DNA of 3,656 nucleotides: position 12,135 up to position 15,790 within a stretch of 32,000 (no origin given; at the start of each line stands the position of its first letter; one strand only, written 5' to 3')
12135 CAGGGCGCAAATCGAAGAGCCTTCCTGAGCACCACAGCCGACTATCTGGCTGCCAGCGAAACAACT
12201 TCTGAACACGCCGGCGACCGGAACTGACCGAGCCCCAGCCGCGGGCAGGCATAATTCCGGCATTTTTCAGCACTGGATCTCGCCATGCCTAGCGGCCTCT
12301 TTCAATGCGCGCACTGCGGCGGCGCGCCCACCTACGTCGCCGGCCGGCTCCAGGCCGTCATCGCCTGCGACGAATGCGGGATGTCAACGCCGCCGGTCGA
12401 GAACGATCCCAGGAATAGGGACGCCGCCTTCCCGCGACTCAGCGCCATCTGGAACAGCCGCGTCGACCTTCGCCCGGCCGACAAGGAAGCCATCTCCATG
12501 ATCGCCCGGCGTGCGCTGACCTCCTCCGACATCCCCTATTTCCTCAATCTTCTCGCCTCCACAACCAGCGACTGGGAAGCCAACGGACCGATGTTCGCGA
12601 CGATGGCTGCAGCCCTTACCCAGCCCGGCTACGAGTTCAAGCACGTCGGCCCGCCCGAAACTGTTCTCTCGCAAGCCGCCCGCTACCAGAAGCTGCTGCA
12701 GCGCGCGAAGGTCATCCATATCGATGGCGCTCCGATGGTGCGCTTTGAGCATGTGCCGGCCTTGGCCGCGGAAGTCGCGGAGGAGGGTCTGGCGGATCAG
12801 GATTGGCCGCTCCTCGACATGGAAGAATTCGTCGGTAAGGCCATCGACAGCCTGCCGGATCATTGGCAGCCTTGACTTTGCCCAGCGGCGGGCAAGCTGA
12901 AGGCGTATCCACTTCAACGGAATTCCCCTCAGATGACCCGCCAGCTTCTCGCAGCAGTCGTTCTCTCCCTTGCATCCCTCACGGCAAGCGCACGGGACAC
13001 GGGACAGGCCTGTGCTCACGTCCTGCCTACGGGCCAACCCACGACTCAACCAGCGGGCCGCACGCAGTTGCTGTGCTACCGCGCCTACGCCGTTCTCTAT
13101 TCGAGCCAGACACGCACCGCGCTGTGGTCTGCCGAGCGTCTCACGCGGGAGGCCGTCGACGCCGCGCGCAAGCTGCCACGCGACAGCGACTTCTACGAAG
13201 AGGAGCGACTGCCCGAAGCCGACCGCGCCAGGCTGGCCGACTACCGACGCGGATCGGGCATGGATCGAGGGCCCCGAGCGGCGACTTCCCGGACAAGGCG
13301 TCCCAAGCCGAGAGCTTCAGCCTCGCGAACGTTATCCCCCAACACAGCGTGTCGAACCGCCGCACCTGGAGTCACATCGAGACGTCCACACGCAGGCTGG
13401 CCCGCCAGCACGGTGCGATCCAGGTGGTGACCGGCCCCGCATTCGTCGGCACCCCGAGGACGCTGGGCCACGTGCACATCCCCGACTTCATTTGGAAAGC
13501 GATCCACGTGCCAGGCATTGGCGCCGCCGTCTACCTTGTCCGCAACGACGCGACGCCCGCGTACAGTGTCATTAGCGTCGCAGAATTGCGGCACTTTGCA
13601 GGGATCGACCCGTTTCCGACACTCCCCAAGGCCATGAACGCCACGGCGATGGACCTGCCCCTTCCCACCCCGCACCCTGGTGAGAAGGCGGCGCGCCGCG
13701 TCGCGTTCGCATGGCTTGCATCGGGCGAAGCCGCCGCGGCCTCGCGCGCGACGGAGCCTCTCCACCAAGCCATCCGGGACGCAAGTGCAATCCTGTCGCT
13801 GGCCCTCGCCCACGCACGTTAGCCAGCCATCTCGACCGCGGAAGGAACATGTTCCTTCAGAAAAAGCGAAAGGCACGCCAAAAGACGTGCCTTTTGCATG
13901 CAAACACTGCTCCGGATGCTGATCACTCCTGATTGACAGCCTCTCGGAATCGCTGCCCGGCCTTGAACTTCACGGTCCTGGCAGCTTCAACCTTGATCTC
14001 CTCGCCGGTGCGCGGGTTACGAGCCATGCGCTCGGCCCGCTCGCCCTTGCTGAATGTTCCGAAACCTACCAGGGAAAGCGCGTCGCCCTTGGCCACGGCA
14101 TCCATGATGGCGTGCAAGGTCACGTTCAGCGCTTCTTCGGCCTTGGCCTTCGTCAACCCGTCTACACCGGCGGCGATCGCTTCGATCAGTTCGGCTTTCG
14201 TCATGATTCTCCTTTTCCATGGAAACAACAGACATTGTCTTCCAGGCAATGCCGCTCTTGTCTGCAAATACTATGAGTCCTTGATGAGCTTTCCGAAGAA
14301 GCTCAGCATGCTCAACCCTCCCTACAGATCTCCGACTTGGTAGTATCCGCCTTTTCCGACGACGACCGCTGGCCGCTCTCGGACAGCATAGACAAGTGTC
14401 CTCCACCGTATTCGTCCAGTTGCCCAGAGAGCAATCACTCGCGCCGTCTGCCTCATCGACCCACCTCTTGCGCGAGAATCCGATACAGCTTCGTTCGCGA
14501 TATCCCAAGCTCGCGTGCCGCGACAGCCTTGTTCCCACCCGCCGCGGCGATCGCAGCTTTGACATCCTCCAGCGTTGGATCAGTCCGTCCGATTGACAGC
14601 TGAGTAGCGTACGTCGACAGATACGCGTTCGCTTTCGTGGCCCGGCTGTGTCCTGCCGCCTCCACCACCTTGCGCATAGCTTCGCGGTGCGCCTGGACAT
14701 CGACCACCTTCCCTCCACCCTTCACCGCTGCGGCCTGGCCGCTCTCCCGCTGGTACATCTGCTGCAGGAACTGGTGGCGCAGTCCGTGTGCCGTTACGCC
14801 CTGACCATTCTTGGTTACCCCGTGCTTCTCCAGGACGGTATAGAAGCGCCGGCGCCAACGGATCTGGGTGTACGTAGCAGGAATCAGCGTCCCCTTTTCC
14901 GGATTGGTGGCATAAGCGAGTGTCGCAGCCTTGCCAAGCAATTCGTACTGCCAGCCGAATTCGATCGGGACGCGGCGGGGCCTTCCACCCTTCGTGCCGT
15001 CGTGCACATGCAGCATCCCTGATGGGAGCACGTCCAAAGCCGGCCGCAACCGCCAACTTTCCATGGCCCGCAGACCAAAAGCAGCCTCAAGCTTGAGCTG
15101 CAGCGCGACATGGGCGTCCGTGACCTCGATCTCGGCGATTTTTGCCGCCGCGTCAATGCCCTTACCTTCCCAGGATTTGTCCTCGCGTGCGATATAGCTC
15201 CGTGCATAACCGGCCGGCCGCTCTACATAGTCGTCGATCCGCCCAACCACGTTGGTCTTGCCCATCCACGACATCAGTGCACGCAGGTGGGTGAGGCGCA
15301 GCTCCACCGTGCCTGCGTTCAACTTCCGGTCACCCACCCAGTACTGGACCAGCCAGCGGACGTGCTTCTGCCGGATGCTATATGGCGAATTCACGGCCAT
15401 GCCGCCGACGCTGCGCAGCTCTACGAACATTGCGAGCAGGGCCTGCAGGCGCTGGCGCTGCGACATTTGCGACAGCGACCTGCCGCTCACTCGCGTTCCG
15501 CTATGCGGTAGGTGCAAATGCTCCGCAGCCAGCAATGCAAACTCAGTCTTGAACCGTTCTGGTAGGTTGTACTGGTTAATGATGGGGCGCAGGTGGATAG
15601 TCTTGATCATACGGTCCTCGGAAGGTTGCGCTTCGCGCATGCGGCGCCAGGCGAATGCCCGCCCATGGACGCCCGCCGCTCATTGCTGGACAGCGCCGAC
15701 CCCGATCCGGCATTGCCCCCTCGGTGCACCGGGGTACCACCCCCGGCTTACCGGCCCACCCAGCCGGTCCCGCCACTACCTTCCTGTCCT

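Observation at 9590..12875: DUF5131 (Gp37/Gp68, three-Cys) protein coupled to an SPPY methyltransferase, followed by a Lar-like protein: candidate DNA-modification/anti-restriction module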

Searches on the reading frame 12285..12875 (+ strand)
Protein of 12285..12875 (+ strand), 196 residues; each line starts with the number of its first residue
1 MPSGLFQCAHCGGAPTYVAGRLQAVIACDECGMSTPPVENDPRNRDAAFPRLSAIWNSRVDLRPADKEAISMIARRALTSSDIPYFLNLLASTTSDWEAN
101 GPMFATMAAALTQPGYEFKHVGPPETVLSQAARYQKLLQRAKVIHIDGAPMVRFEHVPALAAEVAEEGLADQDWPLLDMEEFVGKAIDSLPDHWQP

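Call 5: search_protein_families(library=pfam, proteins=[window:12285-12875:+], max_evalue=0.01)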
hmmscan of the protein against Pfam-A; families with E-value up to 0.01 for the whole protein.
window:12285-12875:+ (196 aa): 1 family
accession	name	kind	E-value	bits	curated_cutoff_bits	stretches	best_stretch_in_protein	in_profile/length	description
PF14354.12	Lar_restr_allev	-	0.00012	22.7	28.6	1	7-59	5-57/58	Restriction alleviation protein Lar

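Call 6: search_protein_families(library=ncbifam, proteins=[window:12285-12875:+], max_evalue=0.01)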
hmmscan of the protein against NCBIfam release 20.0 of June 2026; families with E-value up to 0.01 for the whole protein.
window:12285-12875:+ (196 aa): 1 family
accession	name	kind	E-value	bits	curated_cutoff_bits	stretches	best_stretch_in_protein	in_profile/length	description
TIGR03655.1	anti_R_Lar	subfamily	0.0027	18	39.6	1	7-59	3-54/55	Lar family restriction alleviation protein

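Call 7: search_protein_families(library=padloc, proteins=[window:12285-12875:+], max_evalue=0.01)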
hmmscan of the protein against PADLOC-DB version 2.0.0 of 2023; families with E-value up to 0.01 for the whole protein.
window:12285-12875:+ (196 aa): 0 families

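Call 80: search_dna_similar(query=window:12285-12872:+, collection=plasmids, mode=protein, max_rows=30, max_evalue=0.000001, rows=spread)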
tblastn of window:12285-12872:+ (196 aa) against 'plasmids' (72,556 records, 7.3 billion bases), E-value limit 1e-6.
Records with a match: 68; places in all: 69; records where one place covers at least 80% of the query: 54.
Best place of each record, by identity: >=99% 2; 90-95% 2; 60-80% 12; <60% 52.
By first word of the organism name: Burkholderia 29; Cupriavidus 18; Paraburkholderia 12; Caballeronia 4; Ralstonia 3; Robbsia 2.
By predicted mobility (MOB-suite, as given by PLSDB): conjugative 41; non-mobilizable 15; mobilizable 12.
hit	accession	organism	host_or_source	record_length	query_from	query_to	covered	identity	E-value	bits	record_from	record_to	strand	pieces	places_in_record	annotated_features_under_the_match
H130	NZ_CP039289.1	Cupriavidus necator H16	single cell,sludge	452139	1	196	100%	100.0%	1e-120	382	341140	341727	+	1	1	Lar family restriction alleviation protein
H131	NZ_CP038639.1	Cupriavidus oxalaticus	whole organism,sewage sludge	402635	1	196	100%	93.9%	1e-113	362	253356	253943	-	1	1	hypothetical protein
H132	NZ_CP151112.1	Cupriavidus metallidurans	-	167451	1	196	100%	77.0%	3e-91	298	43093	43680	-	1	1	hypothetical protein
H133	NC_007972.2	Cupriavidus metallidurans CH34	-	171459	1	196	100%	77.0%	3e-91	298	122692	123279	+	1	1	hypothetical protein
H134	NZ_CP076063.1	Cupriavidus sp. EM10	Pure-cultured cell,sewage water sludge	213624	1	196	100%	77.0%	3e-91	298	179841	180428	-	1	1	hypothetical protein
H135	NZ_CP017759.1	Cupriavidus necator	whole organism,soil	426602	1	196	100%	64.8%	2e-78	261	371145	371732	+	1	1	hypothetical protein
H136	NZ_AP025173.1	Cupriavidus sp. P-10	-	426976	1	196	100%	64.8%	3e-76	254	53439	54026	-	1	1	hypothetical protein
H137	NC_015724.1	Cupriavidus necator N-1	soil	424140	1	192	98%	43.2%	3e-39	149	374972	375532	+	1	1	hypothetical protein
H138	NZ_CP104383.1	Ralstonia pickettii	cell culture,aquaculture water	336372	2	190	96%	42.5%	1e-40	153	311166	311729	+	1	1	Lar family restriction alleviation protein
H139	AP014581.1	Burkholderia sp. RPE67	Riptortus pedestris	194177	26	193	86%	36.7%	5e-23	102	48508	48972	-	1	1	uncharacterized protein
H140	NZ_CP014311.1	Burkholderia sp. PAMC 26561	single cell,lichen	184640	1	193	98%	31.5%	2e-24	106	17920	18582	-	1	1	hypothetical protein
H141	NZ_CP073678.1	Cupriavidus sp. KK10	Isolate,A bacterial consortium from ...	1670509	25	157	68%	45.1%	2e-28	118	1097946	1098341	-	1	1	none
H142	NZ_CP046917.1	Paraburkholderia acidisoli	cell culture,forest soil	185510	1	193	98%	30.5%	3e-18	89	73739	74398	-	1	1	Lar family restriction alleviation protein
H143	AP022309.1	Burkholderia sp. SFA1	-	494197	26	193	86%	34.7%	1e-21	98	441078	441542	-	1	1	hypothetical protein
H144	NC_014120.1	Paraburkholderia atlantica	-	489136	26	193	86%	34.5%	3e-17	86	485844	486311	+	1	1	Lar family restriction alleviation protein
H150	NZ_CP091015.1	Burkholderia cenocepacia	-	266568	1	157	80%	29.6%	9e-14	76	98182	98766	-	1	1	Lar family restriction alleviation protein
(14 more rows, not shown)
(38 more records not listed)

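Call 81: get_annotated_region(hit=H144, flank=4500)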
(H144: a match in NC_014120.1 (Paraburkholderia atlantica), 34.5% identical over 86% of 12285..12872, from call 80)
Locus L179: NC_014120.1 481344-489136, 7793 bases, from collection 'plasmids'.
description: Paraburkholderia atlantica plasmid pBC201, complete sequence
organism: Paraburkholderia atlantica (NCBI taxid 2654982)
taxonomy: Bacteria; Pseudomonadota; Betaproteobacteria; Burkholderiales; Burkholderiaceae; Paraburkholderia; Paraburkholderia atlantica
host: -; source: -; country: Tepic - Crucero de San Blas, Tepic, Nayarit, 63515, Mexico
typing (MOB-suite, as given by PLSDB): conjugative; relaxase MOBP,MOBP; mating-pair formation MPF_T
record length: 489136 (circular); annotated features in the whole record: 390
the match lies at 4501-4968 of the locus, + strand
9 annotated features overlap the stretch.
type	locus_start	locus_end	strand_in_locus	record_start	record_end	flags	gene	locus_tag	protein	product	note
CDS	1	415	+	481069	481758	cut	-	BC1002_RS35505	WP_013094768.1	hypothetical protein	-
CDS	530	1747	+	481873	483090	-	-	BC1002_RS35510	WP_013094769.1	DUF1173 family protein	-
CDS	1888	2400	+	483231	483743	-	-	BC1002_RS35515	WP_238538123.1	phospholipase D family protein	-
CDS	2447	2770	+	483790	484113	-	-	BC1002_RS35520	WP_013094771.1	hypothetical protein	-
CDS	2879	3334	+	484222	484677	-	-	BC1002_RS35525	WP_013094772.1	hypothetical protein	-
CDS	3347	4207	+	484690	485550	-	-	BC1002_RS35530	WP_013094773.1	phage Gp37/Gp68 family protein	-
CDS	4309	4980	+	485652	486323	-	-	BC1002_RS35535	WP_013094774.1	Lar family restriction alleviation protein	-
CDS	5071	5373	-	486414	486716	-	-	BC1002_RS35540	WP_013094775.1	hypothetical protein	-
CDS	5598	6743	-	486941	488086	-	-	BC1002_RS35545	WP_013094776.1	phage integrase N-terminal domain-containing protein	-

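Call 82: get_annotated_region(hit=H138, flank=4500)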
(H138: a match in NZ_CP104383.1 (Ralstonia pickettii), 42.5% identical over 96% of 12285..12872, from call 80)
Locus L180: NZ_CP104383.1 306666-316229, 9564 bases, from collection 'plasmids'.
description: Ralstonia pickettii strain MCR plasmid pRp12D0, complete sequence
organism: Ralstonia pickettii (NCBI taxid 329)
taxonomy: Bacteria; Pseudomonadota; Betaproteobacteria; Burkholderiales; Burkholderiaceae; Ralstonia; Ralstonia pickettii
host: -; source: cell culture,aquaculture water; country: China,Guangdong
typing (MOB-suite, as given by PLSDB): non-mobilizable; replicon rep_cluster_371; mating-pair formation MPF_F
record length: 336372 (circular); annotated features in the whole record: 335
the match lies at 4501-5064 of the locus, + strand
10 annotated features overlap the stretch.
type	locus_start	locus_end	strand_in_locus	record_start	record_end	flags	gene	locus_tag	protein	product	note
CDS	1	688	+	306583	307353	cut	-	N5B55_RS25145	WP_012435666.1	hypothetical protein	-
CDS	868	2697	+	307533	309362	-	-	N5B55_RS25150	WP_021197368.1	hypothetical protein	-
CDS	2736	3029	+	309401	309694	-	-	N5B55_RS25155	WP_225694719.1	hypothetical protein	-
CDS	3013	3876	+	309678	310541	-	-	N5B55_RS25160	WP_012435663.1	hypothetical protein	-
CDS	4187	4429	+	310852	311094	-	-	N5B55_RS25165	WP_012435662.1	hypothetical protein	-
CDS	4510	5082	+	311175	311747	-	-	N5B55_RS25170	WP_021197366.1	Lar family restriction alleviation protein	-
CDS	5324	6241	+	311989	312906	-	-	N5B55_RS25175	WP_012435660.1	DNA/RNA non-specific endonuclease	-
CDS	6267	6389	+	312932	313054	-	-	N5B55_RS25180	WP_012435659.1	hypothetical protein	-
CDS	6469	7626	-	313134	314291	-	-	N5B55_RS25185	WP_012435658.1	hypothetical protein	-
CDS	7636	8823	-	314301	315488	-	-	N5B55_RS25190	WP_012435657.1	integrase domain-containing protein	-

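Call 83: get_annotated_region(hit=H150, flank=4500)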
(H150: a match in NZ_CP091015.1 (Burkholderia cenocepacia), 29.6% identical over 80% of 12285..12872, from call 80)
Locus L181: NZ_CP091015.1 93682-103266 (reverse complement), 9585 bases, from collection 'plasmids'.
description: Burkholderia cenocepacia strain CMCC(B)23006 plasmid unnamed3, complete sequence
organism: Burkholderia cenocepacia (NCBI taxid 95486)
taxonomy: Bacteria; Pseudomonadota; Betaproteobacteria; Burkholderiales; Burkholderiaceae; Burkholderia; Burkholderia cenocepacia
host: -; source: -; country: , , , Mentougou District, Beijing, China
typing (MOB-suite, as given by PLSDB): conjugative; replicon rep_cluster_1398; relaxase MOBH; mating-pair formation MPF_T
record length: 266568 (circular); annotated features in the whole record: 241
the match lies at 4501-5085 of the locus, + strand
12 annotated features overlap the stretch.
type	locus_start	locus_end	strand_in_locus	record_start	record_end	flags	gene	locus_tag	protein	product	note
CDS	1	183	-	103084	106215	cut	-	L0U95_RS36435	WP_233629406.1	SNF2-related protein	-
CDS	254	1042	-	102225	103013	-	-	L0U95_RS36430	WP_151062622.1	hypothetical protein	-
CDS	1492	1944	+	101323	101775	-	-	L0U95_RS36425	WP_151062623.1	hypothetical protein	-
CDS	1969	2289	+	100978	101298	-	-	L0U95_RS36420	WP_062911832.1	hypothetical protein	-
CDS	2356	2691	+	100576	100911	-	-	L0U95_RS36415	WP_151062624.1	hypothetical protein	-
CDS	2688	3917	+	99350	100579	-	-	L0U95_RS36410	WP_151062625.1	DUF1173 family protein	-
CDS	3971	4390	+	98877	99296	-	-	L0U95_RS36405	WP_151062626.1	hypothetical protein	-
CDS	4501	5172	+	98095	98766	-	-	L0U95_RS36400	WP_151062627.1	Lar family restriction alleviation protein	-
CDS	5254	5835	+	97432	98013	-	-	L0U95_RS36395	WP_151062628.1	cold shock domain-containing protein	-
CDS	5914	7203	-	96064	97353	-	ltrA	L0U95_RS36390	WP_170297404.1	group II intron reverse transcriptase/maturase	GO:0000373 - Group II intron splicing [Evidence IEA]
CDS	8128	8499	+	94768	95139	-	-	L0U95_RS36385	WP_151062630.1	hypothetical protein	-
CDS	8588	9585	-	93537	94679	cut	-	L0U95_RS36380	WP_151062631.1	integrase domain-containing protein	-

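Call 88: find_homologous_proteins(query=window:12285-12872:+, max_evalue=0.001)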
Query window:12285-12872:+ (196 aa): 40 proteins with E <= 0.001 among 254 candidates.
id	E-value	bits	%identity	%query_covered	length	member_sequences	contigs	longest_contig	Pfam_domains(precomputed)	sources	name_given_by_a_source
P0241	1.3e-120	418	93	100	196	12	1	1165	-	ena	-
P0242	1.9e-120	418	92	100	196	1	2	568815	-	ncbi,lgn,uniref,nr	ncbi:hypothetical protein D2917_31715 (plasmid) [Cupriavidus oxalaticus]|uniref:Uncharacterized prot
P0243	5.0e-120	417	93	100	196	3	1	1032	-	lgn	-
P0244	1.0e-114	399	89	100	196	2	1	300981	-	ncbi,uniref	ncbi:Restriction alleviation protein Lar (plasmid) [Cupriavidus necator]|uniref:hypothetical protein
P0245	3.0e-107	375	83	100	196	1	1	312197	-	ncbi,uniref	ncbi:hypothetical protein ACIP1U_15990 [Cupriavidus sp. NPDC089707]|uniref:hypothetical protein n=1 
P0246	2.1e-101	356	76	100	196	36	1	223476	-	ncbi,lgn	-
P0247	1.0e-100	354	76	100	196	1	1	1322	-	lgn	-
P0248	1.1e-100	354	77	100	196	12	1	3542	-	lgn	-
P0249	3.7e-100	352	77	100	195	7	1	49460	-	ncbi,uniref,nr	ncbi:Lar family restriction alleviation protein [Cupriavidus consociatus]|uniref:Lar family restrict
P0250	7.8e-99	347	75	100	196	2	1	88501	-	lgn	-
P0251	1.1e-98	347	76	100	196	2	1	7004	-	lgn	-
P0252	3.2e-98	345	74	100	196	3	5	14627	-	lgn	-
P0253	7.5e-98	344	93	84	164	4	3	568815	-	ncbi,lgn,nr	ncbi:hypothetical protein [Cupriavidus pinatubonensis]|nr:hypothetical protein [Cupriavidus oxalatic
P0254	2.5e-97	342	73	100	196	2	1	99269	-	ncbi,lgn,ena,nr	nr:hypothetical protein [uncultured Cupriavidus sp.]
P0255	1.7e-96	340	74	100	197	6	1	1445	-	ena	-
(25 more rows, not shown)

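Call 94: predict_structure(alignment_id=A2)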
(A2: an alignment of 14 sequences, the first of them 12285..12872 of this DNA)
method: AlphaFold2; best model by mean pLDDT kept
length: 196 residues; sequences in the alignment: 14
mean_pLDDT: 51.8   pTM: 0.39
mean pLDDT of the five models: 51.8, 50.8, 48.6, 39.2, 36.5
residues with pLDDT >= 90: 0; 70-90: 45; 50-70: 30; < 50: 121
segments of 3 or more residues with pLDDT < 50: 66-78, 97-196
pLDDT, mean of each block of 10 residues (from residue 1): 69 73 69 75 77 82 48 43 51 50 47 43 35 42 42 37 31 39 41 36
secondary structure, 60 per line:
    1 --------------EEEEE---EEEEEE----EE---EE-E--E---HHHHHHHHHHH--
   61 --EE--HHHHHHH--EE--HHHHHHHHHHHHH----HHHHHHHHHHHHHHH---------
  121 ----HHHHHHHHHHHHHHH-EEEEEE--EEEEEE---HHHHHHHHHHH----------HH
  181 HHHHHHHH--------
elements in order: E15-19 E23-28 H48-58 H67-73 H80-92 H97-111 H125-139 E141-146 E149-154 H158-168 H179-188

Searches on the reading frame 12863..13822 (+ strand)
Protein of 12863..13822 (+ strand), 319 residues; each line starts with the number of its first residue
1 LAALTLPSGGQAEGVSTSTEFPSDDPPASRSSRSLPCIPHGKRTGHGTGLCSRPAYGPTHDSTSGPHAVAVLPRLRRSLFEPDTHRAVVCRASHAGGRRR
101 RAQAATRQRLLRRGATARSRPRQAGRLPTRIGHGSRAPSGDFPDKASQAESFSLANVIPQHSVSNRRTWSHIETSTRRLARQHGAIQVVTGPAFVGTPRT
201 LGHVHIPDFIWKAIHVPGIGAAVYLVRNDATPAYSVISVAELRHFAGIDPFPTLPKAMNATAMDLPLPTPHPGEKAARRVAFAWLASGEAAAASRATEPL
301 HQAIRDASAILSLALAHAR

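Call 5: search_protein_families(library=pfam, proteins=[window:12863-13822:+], max_evalue=0.01)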
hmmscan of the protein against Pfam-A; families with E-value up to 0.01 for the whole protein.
window:12863-13822:+ (319 aa): 1 family
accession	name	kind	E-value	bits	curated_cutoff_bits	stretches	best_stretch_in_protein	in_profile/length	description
PF01223.29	Endonuclease_NS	-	4.3e-18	66.2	23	1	137-256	87-222/223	DNA/RNA non-specific endonuclease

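Call 6: search_protein_families(library=ncbifam, proteins=[window:12863-13822:+], max_evalue=0.01)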
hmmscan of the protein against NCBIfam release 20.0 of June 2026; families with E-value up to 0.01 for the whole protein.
window:12863-13822:+ (319 aa): 0 families

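Call 7: search_protein_families(library=padloc, proteins=[window:12863-13822:+], max_evalue=0.01)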
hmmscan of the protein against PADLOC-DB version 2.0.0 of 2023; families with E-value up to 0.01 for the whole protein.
window:12863-13822:+ (319 aa): 0 families

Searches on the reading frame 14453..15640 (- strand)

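Call 5: search_protein_families(library=pfam, proteins=[window:14453-15640:-], max_evalue=0.01)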
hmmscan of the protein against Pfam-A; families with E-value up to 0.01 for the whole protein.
window:14453-15640:- (395 aa): 5 families
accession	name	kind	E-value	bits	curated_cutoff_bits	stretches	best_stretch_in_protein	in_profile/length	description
PF12835.12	Integrase_1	-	1.4e-09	38.5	23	1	169-293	24-148/149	Integrase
PF02954.25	HTH_8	-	3.3e-07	30.3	22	1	361-387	11-37/42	Bacterial regulatory protein, Fis family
PF00589.27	Phage_integrase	-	7.1e-06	26.3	27.1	1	168-302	14-147/172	Phage integrase family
PF13518.12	HTH_28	-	0.002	18.6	25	0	365-390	9-34/52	Helix-turn-helix domain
PF13551.12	HTH_29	-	0.0026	18.2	28.1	0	365-390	8-34/64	Winged helix-turn helix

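Call 6: search_protein_families(library=ncbifam, proteins=[window:14453-15640:-], max_evalue=0.01)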
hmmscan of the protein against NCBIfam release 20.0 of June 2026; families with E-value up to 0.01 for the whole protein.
window:14453-15640:- (395 aa): 2 families
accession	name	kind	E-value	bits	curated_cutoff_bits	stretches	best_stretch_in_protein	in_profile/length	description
NF011953.0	PRK15424.1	equivalog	0.00039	19.1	703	1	349-392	500-534/538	propionate catabolism operon regulatory protein PrpR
TIGR02329.1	propionate_PrpR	equivalog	0.00041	19.1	499.2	1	342-389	478-524/526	propionate catabolism operon regulatory protein PrpR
